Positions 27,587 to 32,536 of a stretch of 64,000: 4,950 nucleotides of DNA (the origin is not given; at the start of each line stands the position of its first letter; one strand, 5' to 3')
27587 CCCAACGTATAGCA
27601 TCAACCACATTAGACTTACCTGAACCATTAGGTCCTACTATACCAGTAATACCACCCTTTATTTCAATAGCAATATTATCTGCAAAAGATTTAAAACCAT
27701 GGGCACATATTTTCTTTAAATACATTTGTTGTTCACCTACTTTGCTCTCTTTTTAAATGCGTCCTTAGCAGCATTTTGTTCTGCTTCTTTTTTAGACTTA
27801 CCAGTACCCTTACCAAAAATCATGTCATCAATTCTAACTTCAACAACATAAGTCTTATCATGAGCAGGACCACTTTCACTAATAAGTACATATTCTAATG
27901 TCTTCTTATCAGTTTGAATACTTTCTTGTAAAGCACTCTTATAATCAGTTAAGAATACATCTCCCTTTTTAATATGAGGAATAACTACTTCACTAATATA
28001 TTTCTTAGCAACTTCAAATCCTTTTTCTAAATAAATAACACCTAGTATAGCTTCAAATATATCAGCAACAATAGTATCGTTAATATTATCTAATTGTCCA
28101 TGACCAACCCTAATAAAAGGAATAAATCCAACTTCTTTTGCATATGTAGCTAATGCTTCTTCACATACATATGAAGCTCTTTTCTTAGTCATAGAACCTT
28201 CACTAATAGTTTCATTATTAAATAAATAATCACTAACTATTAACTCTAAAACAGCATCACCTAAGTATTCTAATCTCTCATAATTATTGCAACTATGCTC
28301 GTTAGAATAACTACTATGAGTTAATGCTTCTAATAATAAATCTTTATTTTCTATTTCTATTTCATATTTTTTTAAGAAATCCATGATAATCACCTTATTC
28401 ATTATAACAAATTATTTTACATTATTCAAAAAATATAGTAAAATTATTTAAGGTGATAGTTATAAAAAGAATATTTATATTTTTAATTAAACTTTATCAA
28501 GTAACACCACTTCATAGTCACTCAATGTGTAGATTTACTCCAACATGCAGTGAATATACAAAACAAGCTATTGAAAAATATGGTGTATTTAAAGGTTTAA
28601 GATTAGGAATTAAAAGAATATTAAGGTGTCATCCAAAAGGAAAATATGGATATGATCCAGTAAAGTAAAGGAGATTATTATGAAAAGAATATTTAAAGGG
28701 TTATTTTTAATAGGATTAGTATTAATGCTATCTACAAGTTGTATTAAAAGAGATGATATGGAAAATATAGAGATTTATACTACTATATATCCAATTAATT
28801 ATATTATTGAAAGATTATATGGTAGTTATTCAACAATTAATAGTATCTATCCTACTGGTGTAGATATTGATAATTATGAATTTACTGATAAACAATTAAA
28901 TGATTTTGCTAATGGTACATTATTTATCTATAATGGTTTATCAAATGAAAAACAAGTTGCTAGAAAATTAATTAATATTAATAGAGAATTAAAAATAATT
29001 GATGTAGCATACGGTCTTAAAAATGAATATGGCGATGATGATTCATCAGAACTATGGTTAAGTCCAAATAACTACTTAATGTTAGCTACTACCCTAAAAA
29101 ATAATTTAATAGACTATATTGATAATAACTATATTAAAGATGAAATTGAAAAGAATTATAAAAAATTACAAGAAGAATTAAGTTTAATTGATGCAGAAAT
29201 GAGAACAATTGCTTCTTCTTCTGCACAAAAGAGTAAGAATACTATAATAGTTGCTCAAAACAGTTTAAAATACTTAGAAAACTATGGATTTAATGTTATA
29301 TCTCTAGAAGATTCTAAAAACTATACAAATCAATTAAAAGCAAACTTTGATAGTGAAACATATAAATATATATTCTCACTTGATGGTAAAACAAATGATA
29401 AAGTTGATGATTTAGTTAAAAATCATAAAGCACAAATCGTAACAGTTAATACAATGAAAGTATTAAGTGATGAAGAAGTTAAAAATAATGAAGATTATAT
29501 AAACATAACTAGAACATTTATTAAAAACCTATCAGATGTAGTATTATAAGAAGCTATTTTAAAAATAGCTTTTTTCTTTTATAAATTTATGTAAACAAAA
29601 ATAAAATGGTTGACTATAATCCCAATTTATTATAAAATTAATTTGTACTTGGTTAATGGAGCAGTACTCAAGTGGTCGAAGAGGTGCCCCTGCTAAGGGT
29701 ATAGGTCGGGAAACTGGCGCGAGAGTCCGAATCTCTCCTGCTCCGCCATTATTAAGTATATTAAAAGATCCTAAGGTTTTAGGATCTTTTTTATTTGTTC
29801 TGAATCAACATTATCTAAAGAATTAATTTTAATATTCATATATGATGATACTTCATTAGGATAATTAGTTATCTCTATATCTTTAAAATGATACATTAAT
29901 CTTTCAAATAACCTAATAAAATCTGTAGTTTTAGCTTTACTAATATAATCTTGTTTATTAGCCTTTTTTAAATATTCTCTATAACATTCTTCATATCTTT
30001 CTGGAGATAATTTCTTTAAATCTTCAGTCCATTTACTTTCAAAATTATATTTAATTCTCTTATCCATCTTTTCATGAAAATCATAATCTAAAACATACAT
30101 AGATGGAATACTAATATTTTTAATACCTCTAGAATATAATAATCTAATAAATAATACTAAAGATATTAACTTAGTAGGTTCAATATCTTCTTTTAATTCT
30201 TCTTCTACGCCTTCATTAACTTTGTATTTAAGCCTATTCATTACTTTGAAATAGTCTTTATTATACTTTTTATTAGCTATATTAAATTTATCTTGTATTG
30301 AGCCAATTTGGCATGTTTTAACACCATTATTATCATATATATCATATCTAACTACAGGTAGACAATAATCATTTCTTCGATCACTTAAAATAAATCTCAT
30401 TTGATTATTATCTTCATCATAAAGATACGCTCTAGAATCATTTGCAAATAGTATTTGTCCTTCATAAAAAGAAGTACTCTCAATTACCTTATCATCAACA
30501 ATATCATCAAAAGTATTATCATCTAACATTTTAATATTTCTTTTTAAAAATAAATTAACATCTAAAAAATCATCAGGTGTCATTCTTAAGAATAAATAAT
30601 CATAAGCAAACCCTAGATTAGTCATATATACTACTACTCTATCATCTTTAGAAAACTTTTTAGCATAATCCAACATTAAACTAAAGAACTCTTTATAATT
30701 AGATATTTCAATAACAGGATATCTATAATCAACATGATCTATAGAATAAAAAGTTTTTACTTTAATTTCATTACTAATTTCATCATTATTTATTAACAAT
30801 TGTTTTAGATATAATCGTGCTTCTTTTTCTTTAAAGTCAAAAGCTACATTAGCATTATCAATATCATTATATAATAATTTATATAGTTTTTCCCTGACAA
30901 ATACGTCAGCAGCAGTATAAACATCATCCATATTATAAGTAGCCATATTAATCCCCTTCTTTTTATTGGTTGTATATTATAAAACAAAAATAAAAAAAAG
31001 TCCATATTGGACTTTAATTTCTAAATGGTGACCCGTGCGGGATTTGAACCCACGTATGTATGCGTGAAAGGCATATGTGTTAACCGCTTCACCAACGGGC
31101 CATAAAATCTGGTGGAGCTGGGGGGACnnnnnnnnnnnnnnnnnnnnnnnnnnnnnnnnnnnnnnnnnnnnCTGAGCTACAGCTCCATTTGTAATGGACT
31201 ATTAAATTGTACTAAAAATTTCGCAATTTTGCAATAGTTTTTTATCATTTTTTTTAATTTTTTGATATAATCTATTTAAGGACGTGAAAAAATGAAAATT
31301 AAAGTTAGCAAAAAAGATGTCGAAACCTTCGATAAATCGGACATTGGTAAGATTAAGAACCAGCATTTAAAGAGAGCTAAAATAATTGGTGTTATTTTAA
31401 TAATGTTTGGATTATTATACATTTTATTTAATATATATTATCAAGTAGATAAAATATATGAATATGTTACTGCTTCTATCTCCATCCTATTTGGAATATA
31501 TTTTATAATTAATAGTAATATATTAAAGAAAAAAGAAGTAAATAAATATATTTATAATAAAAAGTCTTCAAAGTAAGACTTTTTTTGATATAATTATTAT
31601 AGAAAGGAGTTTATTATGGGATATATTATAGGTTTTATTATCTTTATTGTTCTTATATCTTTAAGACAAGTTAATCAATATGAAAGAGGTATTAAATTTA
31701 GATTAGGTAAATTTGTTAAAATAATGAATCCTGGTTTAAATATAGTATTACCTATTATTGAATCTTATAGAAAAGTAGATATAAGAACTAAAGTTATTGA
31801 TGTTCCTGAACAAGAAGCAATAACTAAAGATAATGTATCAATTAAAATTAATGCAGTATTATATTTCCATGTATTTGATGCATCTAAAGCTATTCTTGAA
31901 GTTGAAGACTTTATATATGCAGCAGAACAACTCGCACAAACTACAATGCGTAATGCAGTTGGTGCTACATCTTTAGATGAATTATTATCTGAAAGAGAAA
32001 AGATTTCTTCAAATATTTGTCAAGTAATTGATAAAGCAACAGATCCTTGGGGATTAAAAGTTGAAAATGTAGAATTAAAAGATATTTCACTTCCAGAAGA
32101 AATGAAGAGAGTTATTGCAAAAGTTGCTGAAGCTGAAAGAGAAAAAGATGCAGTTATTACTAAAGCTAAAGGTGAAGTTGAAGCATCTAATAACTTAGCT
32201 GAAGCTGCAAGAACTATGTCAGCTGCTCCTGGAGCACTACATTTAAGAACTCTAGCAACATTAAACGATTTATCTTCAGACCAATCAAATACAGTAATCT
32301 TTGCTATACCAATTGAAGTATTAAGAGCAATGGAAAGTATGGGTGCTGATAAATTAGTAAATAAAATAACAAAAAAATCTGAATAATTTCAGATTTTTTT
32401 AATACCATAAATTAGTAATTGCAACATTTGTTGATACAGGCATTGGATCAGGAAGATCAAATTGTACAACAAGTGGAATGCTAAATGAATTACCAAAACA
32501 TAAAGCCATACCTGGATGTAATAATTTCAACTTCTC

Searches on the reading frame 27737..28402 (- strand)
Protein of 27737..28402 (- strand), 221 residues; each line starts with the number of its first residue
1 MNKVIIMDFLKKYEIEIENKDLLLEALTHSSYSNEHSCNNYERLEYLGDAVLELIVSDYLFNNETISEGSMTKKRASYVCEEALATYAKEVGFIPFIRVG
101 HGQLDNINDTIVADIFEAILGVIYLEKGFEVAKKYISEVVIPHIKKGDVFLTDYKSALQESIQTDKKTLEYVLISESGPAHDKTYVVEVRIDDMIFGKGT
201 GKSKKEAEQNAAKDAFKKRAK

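Call 9: search_protein_families(library=pfam, proteins=[window:27737-28402:-], max_evalue=0.001)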
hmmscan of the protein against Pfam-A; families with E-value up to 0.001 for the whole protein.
window:27737-28402:- (221 aa): 4 families
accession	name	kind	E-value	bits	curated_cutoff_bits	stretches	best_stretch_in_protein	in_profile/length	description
PF14622.11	Ribonucleas_3_3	-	7.3e-36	123.6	35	1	19-142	1-126/128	Ribonuclease-III-like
PF00636.31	Ribonuclease_3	-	1.5e-23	83.9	27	1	42-128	1-102/102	Ribonuclease III domain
PF00035.32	dsrm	-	1.3e-21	77.4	23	1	154-218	1-65/66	Double-stranded RNA binding motif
PF24995.1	DSRM_2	-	0.00038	21.3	27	0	177-218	37-76/79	dsRNA binding domain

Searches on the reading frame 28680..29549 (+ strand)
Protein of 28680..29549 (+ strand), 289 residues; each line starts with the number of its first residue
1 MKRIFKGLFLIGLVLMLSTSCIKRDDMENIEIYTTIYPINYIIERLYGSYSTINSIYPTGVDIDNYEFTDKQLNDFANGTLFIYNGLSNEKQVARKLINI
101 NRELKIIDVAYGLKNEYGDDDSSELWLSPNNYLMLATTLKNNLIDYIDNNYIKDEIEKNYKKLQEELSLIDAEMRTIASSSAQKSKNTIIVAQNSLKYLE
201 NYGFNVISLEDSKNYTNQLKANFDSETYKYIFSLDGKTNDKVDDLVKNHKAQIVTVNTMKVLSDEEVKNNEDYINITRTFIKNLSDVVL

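Call 10: search_protein_families(library=pfam, proteins=[window:28680-29549:+], max_evalue=0.001)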
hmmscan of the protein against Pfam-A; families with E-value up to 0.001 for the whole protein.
window:28680-29549:+ (289 aa): 1 family
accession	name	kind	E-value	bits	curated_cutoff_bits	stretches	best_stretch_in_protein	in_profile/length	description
PF01297.22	ZnuA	-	1.5e-34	120.1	29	1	32-285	1-261/263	Zinc-uptake complex component A periplasmic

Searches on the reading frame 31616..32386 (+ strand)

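Call 10: search_protein_families(library=pfam, proteins=[window:31616-32386:+], max_evalue=0.001)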
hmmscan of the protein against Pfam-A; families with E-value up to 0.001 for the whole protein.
window:31616-32386:+ (256 aa): 2 families
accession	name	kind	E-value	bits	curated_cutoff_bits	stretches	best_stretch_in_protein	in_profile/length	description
PF01145.31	Band_7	-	9.2e-40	137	23.6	1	18-187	2-175/176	SPFH domain / Band 7 family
PF13421.11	Band_7_1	-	6.7e-06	26.3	24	1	109-171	143-207/211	SPFH domain-Band 7 family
